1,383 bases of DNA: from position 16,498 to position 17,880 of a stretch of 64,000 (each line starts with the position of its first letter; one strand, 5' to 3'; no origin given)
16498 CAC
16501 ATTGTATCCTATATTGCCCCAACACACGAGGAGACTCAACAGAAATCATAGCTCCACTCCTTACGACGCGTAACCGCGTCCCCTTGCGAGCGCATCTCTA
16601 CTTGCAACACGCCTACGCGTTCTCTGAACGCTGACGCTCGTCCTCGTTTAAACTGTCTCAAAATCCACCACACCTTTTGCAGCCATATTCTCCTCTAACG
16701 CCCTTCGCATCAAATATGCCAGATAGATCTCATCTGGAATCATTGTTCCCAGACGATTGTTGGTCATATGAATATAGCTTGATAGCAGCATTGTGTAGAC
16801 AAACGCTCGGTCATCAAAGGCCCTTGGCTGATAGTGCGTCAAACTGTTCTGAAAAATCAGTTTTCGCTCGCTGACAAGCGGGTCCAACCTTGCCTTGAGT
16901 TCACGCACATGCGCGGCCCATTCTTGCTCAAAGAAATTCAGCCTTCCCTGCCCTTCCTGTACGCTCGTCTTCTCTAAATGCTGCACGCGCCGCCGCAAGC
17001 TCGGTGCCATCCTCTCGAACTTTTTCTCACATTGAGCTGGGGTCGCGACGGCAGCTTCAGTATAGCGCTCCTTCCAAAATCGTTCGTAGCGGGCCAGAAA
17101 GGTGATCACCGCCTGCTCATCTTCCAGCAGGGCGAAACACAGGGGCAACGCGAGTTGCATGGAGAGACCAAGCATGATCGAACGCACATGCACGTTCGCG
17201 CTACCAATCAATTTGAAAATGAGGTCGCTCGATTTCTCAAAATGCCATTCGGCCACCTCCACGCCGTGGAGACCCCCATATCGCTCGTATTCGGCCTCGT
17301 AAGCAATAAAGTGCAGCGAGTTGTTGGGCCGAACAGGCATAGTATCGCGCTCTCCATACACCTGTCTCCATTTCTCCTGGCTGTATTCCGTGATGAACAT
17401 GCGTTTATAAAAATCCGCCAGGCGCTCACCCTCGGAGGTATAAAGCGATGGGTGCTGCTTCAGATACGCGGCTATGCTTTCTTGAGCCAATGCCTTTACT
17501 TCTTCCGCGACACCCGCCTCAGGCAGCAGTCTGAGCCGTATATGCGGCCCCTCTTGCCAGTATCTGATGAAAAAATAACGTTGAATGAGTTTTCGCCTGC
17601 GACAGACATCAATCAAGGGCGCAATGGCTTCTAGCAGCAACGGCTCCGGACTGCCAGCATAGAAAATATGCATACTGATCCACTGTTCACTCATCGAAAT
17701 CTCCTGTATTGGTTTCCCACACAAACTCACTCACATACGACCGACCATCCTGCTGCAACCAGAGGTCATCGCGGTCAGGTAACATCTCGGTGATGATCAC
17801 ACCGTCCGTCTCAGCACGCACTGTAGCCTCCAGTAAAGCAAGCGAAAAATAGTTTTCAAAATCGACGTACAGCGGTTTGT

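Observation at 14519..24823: Compact thiopeptide-like azole/dehydroamino-acid RiPP cluster with a non-standard enzyme complement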

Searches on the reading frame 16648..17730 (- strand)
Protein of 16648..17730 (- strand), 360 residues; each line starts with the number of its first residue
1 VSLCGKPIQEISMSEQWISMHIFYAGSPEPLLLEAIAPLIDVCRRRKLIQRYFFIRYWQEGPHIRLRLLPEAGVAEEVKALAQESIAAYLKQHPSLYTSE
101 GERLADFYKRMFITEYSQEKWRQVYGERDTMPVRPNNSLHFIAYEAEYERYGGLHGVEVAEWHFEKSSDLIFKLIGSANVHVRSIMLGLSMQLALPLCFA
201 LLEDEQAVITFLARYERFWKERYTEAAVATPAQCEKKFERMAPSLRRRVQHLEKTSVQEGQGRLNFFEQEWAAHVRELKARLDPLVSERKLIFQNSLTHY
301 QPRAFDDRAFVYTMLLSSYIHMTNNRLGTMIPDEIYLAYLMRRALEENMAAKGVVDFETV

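Call 5: search_protein_families(library=pfam, proteins=[window:16648-17730:-], max_evalue=0.01)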
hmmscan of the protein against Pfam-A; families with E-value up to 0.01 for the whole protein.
window:16648-17730:- (360 aa): 1 family
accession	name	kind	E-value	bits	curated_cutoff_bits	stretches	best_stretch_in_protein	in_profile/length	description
PF14028.11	Lant_dehydr_C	-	1.6e-44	153.4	24.4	1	17-345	1-255/255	Lantibiotic biosynthesis dehydratase C-term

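Call 6: search_protein_families(library=ncbifam, proteins=[window:16648-17730:-], max_evalue=0.01)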
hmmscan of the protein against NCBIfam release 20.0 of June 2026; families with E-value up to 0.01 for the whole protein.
window:16648-17730:- (360 aa): 2 families
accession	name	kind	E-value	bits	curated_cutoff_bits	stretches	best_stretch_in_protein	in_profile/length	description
NF045556.1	TbtD_PbtD_pyrid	equivalog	1.5e-29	103.3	325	1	16-298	1-270/354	thiopeptide maturation pyridine synthase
TIGR03891.1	thiopep_ocin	subfamily_domain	6.5e-27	95.1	48.45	2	17-102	1-94/263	thiopeptide-type bacteriocin biosynthesis protein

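Call 10: find_homologous_proteins(query=window:16648-17730:-, max_evalue=0.00001)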
Query window:16648-17730:- (360 aa): 424 proteins with E <= 0.00001 among 5014 candidates; the best 120 are listed.
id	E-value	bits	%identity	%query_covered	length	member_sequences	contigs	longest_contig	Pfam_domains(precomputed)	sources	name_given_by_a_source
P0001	2.4e-181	620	79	97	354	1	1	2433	PF14028.12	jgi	jgi:thiopeptide-type bacteriocin biosynthesis protein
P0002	4.0e-162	557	71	94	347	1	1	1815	PF14028.12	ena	-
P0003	2.8e-129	449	59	94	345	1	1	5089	PF14028.12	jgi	jgi:thiopeptide-type bacteriocin biosynthesis protein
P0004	3.3e-122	426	57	95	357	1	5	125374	PF14028.12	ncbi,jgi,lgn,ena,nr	ncbi:MAG TPA: lantibiotic dehydratase C-terminal domain-containing protein [Ktedonobacteraceae bacte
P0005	4.1e-122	426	56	96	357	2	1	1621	PF14028.12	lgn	-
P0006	3.4e-120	419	55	95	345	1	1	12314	PF14028.12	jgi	jgi:thiopeptide-type bacteriocin biosynthesis protein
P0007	3.7e-120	419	56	95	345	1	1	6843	PF14028.12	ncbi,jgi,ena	jgi:thiopeptide-type bacteriocin biosynthesis protein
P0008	7.4e-120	418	56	95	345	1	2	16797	PF14028.12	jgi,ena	-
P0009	1.6e-119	417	57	93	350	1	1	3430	PF14028.12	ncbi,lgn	-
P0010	3.7e-119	416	54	94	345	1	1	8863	PF14028.12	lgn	-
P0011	3.7e-119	416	57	93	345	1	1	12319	PF14028.12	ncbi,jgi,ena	jgi:thiopeptide-type bacteriocin biosynthesis protein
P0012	7.2e-119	415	56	93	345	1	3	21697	PF14028.12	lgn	-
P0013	6.5e-118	412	56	93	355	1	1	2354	PF14028.12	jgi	jgi:hypothetical protein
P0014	1.4e-117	411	55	94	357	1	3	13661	PF14028.12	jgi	jgi:hypothetical protein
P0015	3.0e-116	406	55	94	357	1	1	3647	PF14028.12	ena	-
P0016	3.1e-115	403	55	93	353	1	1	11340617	PF14028.12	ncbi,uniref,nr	ncbi:lantibiotic biosynthesis protein [Ktedonosporobacter rubrisoli]|uniref:Lantibiotic biosynthesis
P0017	4.1e-113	396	53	95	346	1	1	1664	PF14028.12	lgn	-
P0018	2.3e-110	387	51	95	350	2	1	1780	PF14028.12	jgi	jgi:hypothetical protein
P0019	6.4e-110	385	52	94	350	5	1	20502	PF14028.12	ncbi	ncbi:MAG: lantibiotic dehydratase C-terminal domain-containing protein [Ktedonobacteraceae bacterium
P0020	3.2e-109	383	50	94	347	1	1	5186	PF14028.12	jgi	jgi:hypothetical protein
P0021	5.0e-105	369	50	94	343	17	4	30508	PF14028.12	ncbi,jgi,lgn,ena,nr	ncbi:MAG TPA: thiopeptide-type bacteriocin biosynthesis protein [Ktedonobacteraceae bacterium]|nr:th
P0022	6.3e-105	369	49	93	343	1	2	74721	PF14028.12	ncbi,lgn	-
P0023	1.7e-104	368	49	94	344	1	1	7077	PF14028.12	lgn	-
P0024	1.2e-103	365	48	94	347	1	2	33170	PF14028.12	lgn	-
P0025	2.8e-103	364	51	94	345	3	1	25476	PF14028.12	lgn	-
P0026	3.4e-103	363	50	93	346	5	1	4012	PF14028.12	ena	-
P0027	5.8e-103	363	49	94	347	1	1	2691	PF14028.12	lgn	-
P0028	1.1e-102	362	49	94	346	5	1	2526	PF14028.12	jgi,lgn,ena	-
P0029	3.4e-102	360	47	94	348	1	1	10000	PF14028.12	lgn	-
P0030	4.6e-102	360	50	94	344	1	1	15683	PF14028.12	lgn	-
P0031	9.3e-102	359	49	94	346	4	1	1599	PF14028.12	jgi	-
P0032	3.1e-101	357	48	93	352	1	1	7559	PF14028.12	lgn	-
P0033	1.6e-100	355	46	94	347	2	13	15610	PF14028.12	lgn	-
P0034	4.6e-100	353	46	95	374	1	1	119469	PF14028.12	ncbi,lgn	-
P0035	9.4e-100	352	47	95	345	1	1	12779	PF14028.12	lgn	-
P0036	2.8e-98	347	46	93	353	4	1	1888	PF14028.12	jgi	jgi:hypothetical protein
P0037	5.6e-97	343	46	94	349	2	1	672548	PF14028.12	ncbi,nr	ncbi:thiopeptide-type bacteriocin biosynthesis protein [Micromonospora zingiberis]|nr:thiopeptide-ty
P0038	8.6e-97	342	48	93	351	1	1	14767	PF14028.12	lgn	-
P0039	3.1e-96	340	45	95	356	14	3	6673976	PF14028.12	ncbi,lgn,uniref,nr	ncbi:putative lantibiotic biosynthesis protein [Micromonospora maris AB-18-032]|uniref:Lantibiotic b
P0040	6.0e-96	340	47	95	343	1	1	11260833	PF14028.12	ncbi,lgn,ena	-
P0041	1.2e-95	339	47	95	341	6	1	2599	PF14028.12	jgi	jgi:thiopeptide-type bacteriocin biosynthesis protein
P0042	1.7e-95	338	47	96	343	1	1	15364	PF14028.12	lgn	-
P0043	1.3e-94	335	45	95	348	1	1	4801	PF14028.12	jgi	jgi:hypothetical protein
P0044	4.1e-94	333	45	94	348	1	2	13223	PF14028.12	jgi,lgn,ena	jgi:hypothetical protein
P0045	5.2e-94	333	45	94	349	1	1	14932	PF14028.12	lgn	-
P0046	7.0e-94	333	45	95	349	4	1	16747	PF14028.12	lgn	-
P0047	2.2e-93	331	45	94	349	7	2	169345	PF14028.12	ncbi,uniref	ncbi:thiopeptide-type bacteriocin biosynthesis protein [Micromonospora sp. NPDC047738]|uniref:thiope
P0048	3.0e-93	331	45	94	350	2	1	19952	PF14028.12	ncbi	ncbi:MAG TPA: lantibiotic dehydratase C-terminal domain-containing protein [Micromonosporaceae bacte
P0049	4.4e-93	330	45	94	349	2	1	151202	PF14028.12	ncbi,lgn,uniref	ncbi:thiopeptide-type bacteriocin biosynthesis protein [Micromonospora sp. NPDC005305]|uniref:thiope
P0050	4.9e-93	330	47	92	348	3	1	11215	PF14028.12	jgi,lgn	-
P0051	5.9e-93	330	45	93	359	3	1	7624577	PF14028.12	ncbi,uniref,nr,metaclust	ncbi:thiopeptide-type bacteriocin biosynthesis domain-containing protein [Micromonospora pallida]|un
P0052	8.0e-93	329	44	94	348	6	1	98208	PF14028.12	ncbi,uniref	ncbi:thiopeptide-type bacteriocin biosynthesis protein [Micromonospora globbae]|uniref:thiopeptide-t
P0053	1.1e-92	329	46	92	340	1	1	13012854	PF14028.12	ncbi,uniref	ncbi:thiopeptide-type bacteriocin biosynthesis protein [Dactylosporangium sp. CA-092794]|uniref:thio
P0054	1.1e-92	329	45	94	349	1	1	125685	PF14028.12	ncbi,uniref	ncbi:lantibiotic dehydratase C-terminal domain-containing protein [Micromonospora sp. SL4-19]|uniref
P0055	1.3e-92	329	44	93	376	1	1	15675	PF14028.12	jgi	jgi:hypothetical protein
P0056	1.6e-92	328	44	95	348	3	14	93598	PF14028.12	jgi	jgi:hypothetical protein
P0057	2.1e-92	328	44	94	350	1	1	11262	PF14028.12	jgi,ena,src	-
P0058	3.7e-92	327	44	94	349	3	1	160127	PF14028.12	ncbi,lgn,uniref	ncbi:thiopeptide-type bacteriocin biosynthesis protein [Micromonospora sp. NPDC005707]|uniref:thiope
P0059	4.3e-92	327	45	93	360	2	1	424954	PF14028.12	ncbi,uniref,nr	ncbi:thiopeptide-type bacteriocin biosynthesis protein [Micromonospora sp. PLK6-60]|uniref:thiopepti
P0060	4.7e-92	327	44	94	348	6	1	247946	PF14028.12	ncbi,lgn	ncbi:lantibiotic dehydratase C-terminal domain-containing protein [Micromonospora sp. NPDC005161]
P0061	7.6e-92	326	45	93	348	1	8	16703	PF14028.12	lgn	-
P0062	7.7e-92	326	45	91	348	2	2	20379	PF14028.12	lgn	-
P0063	1.8e-91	325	45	95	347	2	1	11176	PF14028.12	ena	-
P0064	2.3e-91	324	44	93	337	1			PF14028.12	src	-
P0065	2.4e-91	324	44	95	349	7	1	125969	PF14028.12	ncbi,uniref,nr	ncbi:thiopeptide-type bacteriocin biosynthesis protein [Micromonospora sp. HK10]|uniref:thiopeptide-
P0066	4.7e-91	323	46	93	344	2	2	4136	PF14028.12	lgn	-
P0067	7.3e-91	323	45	97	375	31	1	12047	PF14028.12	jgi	-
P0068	1.5e-90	322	46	94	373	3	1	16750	PF14028.12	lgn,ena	-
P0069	1.7e-90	322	42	94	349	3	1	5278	PF14028.12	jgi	jgi:hypothetical protein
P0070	2.1e-90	321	44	94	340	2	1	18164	PF14028.12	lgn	-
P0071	2.6e-90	321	44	94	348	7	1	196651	PF14028.12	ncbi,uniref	ncbi:lantibiotic dehydratase C-terminal domain-containing protein [Micromonospora sp. NPDC000316]|un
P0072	2.9e-90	321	43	95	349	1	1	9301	PF14028.12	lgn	-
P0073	3.6e-90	321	44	93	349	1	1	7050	PF14028.12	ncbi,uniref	ncbi:lantibiotic dehydratase C-terminal domain-containing protein [Micromonospora sp. NPDC005220]|un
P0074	4.9e-90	320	44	94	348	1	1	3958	PF14028.12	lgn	-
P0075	1.3e-89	319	43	94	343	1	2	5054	PF14028.12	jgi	-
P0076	3.0e-89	317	45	93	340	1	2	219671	PF14028.12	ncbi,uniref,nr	ncbi:thiopeptide-type bacteriocin biosynthesis protein [Acrocarpospora macrocephala]|uniref:Lantibio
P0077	3.2e-89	317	43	94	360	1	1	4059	PF14028.12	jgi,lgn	jgi:hypothetical protein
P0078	3.7e-89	317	43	93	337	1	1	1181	PF14028.12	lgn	-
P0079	3.8e-89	317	45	92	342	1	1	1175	PF14028.12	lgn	-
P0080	3.9e-89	317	44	93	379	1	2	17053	PF14028.12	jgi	jgi:thiopeptide-type bacteriocin biosynthesis protein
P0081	5.0e-89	317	43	94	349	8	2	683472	PF14028.12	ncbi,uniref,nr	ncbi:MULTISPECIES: thiopeptide-type bacteriocin biosynthesis protein [Micromonospora]|uniref:thiopep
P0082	6.1e-89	316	43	95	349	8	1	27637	PF14028.12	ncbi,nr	ncbi:lantibiotic dehydratase C-terminal domain-containing protein [Micromonospora craterilacus]|nr:l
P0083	7.2e-89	316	43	94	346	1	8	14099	PF14028.12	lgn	-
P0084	8.8e-89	316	42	94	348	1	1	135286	PF14028.12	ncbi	ncbi:thiopeptide-type bacteriocin biosynthesis protein [Micromonospora sp. LZ34]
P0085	1.3e-88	315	44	94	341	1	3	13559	PF14028.12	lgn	-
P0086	9.6e-88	313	42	92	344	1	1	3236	PF14028.12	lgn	-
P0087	9.9e-88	312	44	92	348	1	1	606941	PF14028.12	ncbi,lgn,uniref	ncbi:lantibiotic dehydratase C-terminal domain-containing protein [Nonomuraea sp. NPDC050404]|uniref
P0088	1.2e-87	312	43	93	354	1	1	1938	PF14028.12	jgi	jgi:thiopeptide-type bacteriocin biosynthesis protein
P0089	1.2e-87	312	43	94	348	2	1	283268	PF14028.12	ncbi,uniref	ncbi:thiopeptide-type bacteriocin biosynthesis protein [Micromonospora sp. NPDC049366]|uniref:thiope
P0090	1.4e-87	312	44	94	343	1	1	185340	PF14028.12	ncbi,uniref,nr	ncbi:thiopeptide-type bacteriocin biosynthesis protein [Streptomyces sp. SID13031]|uniref:thiopeptid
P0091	2.9e-87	311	41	95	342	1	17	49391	PF14028.12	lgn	-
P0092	3.8e-87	311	43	92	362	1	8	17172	PF14028.12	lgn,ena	-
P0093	5.4e-87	310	42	93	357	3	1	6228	PF14028.12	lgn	-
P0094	7.0e-87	310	42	97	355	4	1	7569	PF14028.12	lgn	-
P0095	7.0e-87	310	43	91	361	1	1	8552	PF14028.12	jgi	-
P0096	1.1e-86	309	42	94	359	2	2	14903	PF14028.12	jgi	jgi:hypothetical protein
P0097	1.3e-86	309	43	93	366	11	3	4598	PF14028.12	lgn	-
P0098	1.5e-86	309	42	95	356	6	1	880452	PF14028.12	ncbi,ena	-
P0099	3.8e-86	307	41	92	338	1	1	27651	PF14028.12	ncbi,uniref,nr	ncbi:lantibiotic biosynthesis protein [Streptomyces sp. NTH33]|uniref:thiopeptide-type bacteriocin b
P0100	5.8e-86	307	43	93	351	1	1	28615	PF14028.12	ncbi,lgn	-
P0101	7.2e-86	306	44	93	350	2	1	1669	PF14028.12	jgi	-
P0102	7.6e-86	306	43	94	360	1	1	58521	PF14028.12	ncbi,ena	-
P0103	9.8e-86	306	41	98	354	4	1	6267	PF14028.12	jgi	-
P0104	1.4e-85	305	44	93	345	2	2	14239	PF14028.12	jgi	jgi:hypothetical protein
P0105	1.6e-85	305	45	93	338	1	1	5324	PF14028.12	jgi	-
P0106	1.8e-85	305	44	92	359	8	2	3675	PF14028.12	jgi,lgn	jgi:thiopeptide-type bacteriocin biosynthesis protein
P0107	2.0e-85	305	41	95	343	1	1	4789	PF14028.12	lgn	-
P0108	2.1e-85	305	42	95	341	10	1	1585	PF14028.12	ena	-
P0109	2.5e-85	305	44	93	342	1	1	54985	PF14028.12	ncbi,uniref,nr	ncbi:lantibiotic dehydratase C-terminal domain-containing protein [Amycolatopsis circi]|uniref:lanti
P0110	3.8e-85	304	44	92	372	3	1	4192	PF14028.12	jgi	jgi:Lantibiotic biosynthesis dehydratase C-term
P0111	4.1e-85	304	42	97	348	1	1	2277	PF14028.12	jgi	jgi:thiopeptide-type bacteriocin biosynthesis protein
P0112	5.9e-85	303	54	70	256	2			PF14028.12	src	-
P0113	6.2e-85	303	43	93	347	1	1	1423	PF14028.12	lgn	-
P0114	6.7e-85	303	43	93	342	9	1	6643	PF14028.12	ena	-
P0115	9.0e-85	303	44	93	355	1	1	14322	PF14028.12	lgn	-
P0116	9.6e-85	303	41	95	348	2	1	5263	PF14028.12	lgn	-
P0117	1.3e-84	302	43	93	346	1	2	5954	PF14028.12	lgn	-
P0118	1.4e-84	302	44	93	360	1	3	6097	PF14028.12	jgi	jgi:hypothetical protein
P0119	2.1e-84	302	42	94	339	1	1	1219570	PF14028.12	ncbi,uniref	ncbi:thiopeptide-type bacteriocin biosynthesis protein [Kribbella sp. NPDC056861]|uniref:thiopeptide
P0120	2.2e-84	301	42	95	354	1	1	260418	PF14028.12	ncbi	ncbi:thiopeptide-type bacteriocin biosynthesis protein [Streptomyces sp. NPDC001020]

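Call 11: search_solved_structures(query=window:16648-17730:-, max_evalue=1, show_alignments=3)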
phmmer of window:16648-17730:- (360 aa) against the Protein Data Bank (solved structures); distinct sequences matched with E-value up to 1: 7.
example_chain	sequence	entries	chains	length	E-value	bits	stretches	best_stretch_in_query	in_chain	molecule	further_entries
7cww_A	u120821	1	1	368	3.1e-05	26.3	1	292-348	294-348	TsrE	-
5wa3_A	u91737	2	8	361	5.6e-05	25.5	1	13-111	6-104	Pyridine synthase TbtD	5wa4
5w98_A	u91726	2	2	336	0.0025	20.1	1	50-157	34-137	PbtD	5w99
8ejz_A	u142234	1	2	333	0.0026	20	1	51-157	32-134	PbtD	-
8ejy_A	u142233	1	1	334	0.0027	20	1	51-157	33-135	PbtD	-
9g04_A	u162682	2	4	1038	0.068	15.4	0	15-68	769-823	Thiopeptide-type bacteriocin biosynthesis domain containing protein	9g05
1yhu_B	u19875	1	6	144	0.53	12.4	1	167-227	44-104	Giant hemoglobins B chain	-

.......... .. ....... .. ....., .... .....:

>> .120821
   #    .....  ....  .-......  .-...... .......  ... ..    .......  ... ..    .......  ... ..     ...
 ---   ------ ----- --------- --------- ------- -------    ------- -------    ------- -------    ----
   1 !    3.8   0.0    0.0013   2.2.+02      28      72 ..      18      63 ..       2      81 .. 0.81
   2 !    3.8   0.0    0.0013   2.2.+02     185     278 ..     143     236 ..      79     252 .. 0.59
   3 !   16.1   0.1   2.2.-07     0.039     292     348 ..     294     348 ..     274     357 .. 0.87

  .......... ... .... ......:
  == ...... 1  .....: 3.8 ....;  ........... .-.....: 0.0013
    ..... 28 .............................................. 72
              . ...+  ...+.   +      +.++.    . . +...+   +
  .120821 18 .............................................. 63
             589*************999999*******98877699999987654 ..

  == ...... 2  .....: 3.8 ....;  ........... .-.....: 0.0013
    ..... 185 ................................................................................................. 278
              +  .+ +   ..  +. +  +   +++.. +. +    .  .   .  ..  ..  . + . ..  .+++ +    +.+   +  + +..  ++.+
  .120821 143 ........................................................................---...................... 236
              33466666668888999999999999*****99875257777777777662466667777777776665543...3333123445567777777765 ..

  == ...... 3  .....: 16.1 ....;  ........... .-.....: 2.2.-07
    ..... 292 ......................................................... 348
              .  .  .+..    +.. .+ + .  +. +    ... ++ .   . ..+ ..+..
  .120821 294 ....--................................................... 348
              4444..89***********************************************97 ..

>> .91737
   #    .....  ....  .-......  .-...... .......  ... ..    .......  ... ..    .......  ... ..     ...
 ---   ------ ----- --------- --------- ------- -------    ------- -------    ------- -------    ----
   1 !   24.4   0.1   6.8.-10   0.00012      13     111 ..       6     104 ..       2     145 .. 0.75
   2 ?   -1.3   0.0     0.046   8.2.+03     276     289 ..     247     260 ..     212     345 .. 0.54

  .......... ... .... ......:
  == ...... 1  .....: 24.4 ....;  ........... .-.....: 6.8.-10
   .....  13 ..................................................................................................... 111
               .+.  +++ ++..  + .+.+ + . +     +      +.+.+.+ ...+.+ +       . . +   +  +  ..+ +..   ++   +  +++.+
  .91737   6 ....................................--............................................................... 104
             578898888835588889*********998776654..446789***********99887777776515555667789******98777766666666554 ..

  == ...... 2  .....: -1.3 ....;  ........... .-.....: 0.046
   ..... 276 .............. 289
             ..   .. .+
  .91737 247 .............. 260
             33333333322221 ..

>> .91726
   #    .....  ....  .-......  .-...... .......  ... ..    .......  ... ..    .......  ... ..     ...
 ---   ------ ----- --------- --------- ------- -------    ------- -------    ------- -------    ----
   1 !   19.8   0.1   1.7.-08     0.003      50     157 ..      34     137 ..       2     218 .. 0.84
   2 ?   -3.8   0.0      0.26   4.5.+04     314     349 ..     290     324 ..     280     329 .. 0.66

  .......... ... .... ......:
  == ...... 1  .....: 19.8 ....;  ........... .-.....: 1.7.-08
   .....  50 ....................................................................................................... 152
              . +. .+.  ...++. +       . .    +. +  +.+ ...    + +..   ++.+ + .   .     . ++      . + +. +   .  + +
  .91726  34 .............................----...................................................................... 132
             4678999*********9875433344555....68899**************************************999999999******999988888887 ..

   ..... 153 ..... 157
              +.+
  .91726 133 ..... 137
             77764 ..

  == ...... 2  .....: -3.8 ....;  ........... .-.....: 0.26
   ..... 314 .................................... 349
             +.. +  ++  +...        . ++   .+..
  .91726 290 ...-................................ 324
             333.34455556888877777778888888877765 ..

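Call 12: find_encoding_contigs(protein=P0016, flank=10000, max_places=2)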
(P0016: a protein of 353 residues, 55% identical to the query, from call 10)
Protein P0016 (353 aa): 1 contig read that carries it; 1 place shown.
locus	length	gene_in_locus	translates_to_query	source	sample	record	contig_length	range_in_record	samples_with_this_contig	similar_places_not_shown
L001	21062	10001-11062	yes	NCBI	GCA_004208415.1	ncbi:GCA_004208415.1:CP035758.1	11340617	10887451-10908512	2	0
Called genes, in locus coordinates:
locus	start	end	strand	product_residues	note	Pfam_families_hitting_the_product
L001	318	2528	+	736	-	PF02624:YcaO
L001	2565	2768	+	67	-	-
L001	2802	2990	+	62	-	-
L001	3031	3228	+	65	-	-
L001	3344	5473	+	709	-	PF02624:YcaO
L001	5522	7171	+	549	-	PF00881:Nitroreductase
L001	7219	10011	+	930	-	PF04738:Lant_dehydr_N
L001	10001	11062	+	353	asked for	PF14028:Lant_dehydr_C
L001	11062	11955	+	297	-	-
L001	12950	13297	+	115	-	-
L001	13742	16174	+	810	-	PF01381:HTH_3, PF13560:HTH_31, PF25000:DUF7779, PF24885:TPR_NPHP3, PF13424:TPR_12, PF13374:TPR_10, PF13424:TPR_12, PF24885:TPR_NPHP3, +22 more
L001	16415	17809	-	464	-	-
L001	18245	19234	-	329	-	PF00528:BPD_transp_1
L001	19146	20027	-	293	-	PF00528:BPD_transp_1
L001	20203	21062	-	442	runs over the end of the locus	PF01547:SBP_bac_1, PF13416:SBP_bac_8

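Call 13: find_encoding_contigs(protein=P0039, flank=10000, max_places=2)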
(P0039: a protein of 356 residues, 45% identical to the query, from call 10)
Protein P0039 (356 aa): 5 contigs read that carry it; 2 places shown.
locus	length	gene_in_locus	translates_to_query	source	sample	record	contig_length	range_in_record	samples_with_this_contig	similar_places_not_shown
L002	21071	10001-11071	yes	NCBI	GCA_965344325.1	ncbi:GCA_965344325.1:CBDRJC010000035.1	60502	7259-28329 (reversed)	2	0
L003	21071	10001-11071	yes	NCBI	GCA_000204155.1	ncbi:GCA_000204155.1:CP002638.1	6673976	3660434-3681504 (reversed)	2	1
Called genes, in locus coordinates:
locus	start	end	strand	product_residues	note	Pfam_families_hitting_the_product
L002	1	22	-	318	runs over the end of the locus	PF00005:ABC_tran, PF13304:AAA_21, PF13732:DrrA1-3_C (weak)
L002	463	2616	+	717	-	-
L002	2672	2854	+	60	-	-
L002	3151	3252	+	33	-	-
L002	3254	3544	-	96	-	-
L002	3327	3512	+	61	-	-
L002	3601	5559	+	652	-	PF02624:YcaO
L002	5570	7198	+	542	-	PF00881:Nitroreductase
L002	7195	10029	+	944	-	PF04738:Lant_dehydr_N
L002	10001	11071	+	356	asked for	PF14028:Lant_dehydr_C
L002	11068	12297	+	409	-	PF02163:Peptidase_M50 (faint)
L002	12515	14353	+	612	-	PF00501:AMP-binding, PF23562:AMP-binding_C_3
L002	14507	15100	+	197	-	-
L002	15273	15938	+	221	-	-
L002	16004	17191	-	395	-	PF00817:IMS, PF11798:IMS_HHH (weak), PF11799:IMS_C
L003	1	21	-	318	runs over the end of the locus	PF00005:ABC_tran, PF13304:AAA_21, PF13732:DrrA1-3_C (weak)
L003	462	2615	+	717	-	-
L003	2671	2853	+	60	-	-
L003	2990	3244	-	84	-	-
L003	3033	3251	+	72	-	-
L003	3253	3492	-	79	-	-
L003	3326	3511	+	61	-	-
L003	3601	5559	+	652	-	PF02624:YcaO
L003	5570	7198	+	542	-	PF00881:Nitroreductase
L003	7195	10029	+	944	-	PF04738:Lant_dehydr_N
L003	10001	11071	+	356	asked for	PF14028:Lant_dehydr_C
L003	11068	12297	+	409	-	PF02163:Peptidase_M50 (faint)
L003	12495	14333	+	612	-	PF00501:AMP-binding, PF23562:AMP-binding_C_3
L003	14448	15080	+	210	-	-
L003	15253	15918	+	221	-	-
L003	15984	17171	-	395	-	PF00817:IMS, PF11798:IMS_HHH (weak), PF11799:IMS_C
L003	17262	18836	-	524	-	PF01645:Glu_synthase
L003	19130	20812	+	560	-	PF00069:Pkinase, PF07714:PK_Tyr_Ser-Thr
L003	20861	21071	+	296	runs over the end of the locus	-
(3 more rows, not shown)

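Call 14: find_encoding_contigs(protein=P0004, flank=10000, max_places=2)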
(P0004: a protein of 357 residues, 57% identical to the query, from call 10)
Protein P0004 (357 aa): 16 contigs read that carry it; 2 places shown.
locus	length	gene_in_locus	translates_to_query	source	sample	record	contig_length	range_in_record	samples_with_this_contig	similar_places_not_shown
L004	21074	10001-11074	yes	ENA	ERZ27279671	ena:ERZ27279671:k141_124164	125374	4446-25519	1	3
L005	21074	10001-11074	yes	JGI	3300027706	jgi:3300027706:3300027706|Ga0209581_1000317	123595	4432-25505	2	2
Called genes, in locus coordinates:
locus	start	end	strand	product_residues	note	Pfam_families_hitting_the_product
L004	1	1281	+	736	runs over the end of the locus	PF02624:YcaO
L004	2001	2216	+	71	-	-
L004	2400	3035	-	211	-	-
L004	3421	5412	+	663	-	PF02624:YcaO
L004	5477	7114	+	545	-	PF00881:Nitroreductase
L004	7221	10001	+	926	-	PF04738:Lant_dehydr_N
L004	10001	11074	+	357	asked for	PF14028:Lant_dehydr_C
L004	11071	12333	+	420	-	PF02163:Peptidase_M50 (faint)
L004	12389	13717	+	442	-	PF04775:Bile_Hydr_Trans, PF01738:DLH (faint), PF08840:BAAT_C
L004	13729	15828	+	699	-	PF02624:YcaO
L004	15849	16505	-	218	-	PF00072:Response_reg, PF08281:Sigma70_r4_2 (weak), PF00196:GerE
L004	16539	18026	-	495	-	PF00672:HAMP, PF07730:HisKA_3, PF13581:HATPase_c_2 (weak), PF02518:HATPase_c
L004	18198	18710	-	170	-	-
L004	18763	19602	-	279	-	PF12679:ABC2_membrane_2 (faint), PF12730:ABC2_membrane_4, PF10920:DUF2705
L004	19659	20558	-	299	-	PF00005:ABC_tran, PF13304:AAA_21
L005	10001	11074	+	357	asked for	PF14028:Lant_dehydr_C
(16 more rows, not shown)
